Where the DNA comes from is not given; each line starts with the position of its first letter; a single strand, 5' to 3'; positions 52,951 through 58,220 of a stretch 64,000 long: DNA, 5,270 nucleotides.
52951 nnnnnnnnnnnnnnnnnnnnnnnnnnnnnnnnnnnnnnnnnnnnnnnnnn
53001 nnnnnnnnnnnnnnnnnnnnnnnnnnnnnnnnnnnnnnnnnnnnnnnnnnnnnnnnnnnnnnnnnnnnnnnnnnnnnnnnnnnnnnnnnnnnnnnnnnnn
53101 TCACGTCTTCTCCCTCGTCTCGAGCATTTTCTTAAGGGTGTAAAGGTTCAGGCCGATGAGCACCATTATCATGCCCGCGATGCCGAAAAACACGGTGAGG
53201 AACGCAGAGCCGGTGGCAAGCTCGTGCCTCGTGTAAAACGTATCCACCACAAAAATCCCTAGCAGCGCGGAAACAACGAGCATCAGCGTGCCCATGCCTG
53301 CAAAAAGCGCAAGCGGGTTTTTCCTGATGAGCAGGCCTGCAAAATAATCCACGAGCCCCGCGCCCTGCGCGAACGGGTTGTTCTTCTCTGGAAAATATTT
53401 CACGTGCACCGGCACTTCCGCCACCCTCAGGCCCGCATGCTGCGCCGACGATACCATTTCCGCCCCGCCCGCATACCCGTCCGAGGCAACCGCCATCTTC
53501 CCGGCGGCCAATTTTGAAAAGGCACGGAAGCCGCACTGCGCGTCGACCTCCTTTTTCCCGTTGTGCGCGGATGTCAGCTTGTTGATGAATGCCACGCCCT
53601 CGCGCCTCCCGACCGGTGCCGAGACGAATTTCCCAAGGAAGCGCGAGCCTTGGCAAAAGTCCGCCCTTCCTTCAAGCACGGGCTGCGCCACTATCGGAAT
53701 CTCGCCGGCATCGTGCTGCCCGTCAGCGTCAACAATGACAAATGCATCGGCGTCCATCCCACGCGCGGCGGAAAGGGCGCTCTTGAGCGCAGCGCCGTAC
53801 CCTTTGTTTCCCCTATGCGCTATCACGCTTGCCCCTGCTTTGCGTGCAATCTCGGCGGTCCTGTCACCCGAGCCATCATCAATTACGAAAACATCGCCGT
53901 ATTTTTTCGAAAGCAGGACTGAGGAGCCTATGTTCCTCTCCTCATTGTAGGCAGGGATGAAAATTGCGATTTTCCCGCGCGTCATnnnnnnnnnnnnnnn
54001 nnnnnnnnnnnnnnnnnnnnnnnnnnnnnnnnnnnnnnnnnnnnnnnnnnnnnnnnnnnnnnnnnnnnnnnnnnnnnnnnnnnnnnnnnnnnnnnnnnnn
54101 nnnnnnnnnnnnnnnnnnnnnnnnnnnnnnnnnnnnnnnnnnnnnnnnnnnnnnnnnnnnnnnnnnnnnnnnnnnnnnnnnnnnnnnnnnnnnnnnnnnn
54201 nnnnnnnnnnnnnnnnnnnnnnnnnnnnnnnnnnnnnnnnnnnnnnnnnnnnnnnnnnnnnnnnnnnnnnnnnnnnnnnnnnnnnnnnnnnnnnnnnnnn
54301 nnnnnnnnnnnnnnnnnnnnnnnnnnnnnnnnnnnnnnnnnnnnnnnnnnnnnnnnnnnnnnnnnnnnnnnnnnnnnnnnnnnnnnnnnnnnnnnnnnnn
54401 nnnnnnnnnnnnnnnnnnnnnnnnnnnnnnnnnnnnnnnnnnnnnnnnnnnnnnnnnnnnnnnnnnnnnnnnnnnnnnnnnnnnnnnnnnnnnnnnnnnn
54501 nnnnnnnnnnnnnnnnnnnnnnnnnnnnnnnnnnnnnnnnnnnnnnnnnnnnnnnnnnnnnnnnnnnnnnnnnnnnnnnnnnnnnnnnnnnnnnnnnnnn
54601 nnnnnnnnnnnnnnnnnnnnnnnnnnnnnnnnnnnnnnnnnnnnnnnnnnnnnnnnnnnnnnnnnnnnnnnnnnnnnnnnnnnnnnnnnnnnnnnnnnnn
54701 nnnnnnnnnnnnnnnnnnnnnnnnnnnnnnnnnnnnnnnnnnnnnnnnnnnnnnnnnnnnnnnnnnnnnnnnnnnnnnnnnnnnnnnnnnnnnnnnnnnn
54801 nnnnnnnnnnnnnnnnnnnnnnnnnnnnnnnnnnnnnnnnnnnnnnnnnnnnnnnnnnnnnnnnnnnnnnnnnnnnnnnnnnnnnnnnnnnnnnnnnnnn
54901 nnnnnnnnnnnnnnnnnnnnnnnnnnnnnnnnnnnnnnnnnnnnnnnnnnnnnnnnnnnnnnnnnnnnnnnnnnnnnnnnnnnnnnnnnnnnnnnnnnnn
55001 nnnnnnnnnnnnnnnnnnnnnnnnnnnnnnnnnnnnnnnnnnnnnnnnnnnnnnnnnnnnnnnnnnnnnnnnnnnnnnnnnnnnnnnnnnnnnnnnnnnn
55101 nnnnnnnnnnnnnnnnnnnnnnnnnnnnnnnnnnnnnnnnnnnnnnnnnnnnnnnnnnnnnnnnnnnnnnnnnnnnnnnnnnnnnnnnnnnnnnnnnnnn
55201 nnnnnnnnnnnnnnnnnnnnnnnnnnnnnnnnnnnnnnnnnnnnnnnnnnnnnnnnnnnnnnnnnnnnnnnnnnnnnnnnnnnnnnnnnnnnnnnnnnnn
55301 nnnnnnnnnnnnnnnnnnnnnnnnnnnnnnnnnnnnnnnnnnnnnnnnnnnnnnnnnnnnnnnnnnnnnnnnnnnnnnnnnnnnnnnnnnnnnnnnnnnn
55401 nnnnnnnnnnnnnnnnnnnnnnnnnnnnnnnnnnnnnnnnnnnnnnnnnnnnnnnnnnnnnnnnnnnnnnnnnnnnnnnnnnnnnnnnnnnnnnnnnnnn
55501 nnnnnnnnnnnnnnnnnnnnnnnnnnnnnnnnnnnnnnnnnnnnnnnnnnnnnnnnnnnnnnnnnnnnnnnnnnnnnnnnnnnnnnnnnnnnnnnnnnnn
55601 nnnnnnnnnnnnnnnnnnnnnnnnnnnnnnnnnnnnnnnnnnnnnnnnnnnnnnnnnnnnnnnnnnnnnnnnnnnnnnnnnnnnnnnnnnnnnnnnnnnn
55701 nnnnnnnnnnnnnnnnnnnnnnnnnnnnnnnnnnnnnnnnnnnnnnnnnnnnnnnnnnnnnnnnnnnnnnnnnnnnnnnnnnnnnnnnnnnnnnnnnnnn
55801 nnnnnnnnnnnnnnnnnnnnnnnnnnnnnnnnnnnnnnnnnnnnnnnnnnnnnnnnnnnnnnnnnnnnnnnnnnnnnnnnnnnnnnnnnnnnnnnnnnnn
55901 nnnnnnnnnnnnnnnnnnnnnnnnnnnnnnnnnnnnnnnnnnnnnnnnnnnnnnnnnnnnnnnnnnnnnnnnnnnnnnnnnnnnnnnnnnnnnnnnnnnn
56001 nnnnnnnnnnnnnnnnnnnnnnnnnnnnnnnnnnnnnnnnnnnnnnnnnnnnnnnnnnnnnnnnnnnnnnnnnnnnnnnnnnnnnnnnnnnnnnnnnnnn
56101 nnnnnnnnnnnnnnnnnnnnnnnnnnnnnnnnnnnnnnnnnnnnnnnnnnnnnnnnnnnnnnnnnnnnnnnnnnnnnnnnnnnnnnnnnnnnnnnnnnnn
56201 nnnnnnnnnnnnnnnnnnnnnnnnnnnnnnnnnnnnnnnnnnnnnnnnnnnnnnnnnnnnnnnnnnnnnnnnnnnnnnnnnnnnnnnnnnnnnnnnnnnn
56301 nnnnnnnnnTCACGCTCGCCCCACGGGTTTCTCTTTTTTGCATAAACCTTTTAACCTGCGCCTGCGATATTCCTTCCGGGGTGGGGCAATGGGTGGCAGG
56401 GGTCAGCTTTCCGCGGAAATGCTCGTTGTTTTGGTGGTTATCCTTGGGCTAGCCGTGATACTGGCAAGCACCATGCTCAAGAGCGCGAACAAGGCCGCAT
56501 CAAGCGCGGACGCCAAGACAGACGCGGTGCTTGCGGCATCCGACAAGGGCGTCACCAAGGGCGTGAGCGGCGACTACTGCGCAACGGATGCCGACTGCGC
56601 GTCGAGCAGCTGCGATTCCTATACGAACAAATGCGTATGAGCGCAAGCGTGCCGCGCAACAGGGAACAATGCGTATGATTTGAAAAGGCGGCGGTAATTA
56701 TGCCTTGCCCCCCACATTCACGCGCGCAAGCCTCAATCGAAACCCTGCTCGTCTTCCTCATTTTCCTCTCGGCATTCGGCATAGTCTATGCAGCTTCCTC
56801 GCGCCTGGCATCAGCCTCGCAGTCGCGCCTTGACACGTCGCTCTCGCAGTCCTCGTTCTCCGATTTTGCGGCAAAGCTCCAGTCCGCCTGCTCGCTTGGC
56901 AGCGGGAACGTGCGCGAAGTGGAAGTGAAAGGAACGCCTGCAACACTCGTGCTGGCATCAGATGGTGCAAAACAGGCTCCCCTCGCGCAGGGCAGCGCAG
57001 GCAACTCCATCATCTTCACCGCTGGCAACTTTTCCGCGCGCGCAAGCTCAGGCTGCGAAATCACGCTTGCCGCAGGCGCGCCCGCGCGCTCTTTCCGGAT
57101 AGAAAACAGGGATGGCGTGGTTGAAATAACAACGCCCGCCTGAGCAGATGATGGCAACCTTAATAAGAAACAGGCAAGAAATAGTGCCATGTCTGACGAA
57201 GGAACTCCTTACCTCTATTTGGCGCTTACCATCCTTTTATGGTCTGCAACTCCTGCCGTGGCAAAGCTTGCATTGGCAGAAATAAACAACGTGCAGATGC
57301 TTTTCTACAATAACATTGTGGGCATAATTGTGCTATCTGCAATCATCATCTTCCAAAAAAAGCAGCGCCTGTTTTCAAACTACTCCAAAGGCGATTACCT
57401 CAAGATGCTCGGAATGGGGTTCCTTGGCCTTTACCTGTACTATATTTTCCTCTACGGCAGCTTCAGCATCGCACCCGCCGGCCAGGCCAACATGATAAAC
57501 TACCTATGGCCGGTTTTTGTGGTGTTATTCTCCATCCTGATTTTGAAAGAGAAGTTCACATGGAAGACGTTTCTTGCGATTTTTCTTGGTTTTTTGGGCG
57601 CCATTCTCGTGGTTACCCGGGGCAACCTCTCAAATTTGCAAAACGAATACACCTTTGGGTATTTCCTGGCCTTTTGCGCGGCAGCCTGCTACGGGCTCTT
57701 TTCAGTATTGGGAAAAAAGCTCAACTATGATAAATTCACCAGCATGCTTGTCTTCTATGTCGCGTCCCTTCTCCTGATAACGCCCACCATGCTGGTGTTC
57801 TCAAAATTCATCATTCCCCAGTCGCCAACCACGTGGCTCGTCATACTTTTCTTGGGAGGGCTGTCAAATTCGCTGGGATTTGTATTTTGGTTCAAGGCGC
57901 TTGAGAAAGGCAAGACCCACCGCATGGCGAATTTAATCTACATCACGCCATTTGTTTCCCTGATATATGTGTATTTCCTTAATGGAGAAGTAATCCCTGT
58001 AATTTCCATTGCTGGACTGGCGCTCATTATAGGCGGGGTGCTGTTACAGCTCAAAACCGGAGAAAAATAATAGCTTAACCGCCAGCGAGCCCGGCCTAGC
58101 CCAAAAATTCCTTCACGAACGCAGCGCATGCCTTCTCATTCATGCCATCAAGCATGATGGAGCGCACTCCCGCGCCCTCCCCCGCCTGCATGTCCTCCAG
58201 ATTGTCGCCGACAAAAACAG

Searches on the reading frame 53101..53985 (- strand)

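Call 52: search_protein_families(library=pfam, proteins=[window:53101-53985:-], max_evalue=0.001)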
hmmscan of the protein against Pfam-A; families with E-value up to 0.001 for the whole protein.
window:53101-53985:- (294 aa): 1 family
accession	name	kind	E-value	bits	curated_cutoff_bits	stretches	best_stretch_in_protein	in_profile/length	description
PF00535.33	Glycos_transf_2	-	1.9e-19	70.6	23.3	1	8-158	2-161/168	Glycosyl transferase family 2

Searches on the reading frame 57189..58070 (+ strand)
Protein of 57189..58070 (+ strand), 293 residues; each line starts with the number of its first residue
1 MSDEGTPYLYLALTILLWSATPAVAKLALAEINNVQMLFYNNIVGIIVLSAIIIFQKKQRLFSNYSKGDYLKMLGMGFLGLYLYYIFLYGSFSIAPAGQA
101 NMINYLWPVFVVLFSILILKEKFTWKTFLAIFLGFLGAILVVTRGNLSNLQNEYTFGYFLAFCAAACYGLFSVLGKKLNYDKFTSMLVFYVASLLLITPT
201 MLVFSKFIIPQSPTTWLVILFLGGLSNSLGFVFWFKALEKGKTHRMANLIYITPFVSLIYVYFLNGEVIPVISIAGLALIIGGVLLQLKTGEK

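Call 88: search_protein_families(library=pfam, proteins=[window:57189-58070:+], max_evalue=0.0001)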
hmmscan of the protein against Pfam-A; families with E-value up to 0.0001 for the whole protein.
window:57189-58070:+ (293 aa): 1 family
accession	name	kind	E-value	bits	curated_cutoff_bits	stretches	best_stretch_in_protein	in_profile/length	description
PF00892.27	EamA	-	1.7e-41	142.1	28.2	2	8-142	4-134/135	EamA-like transporter family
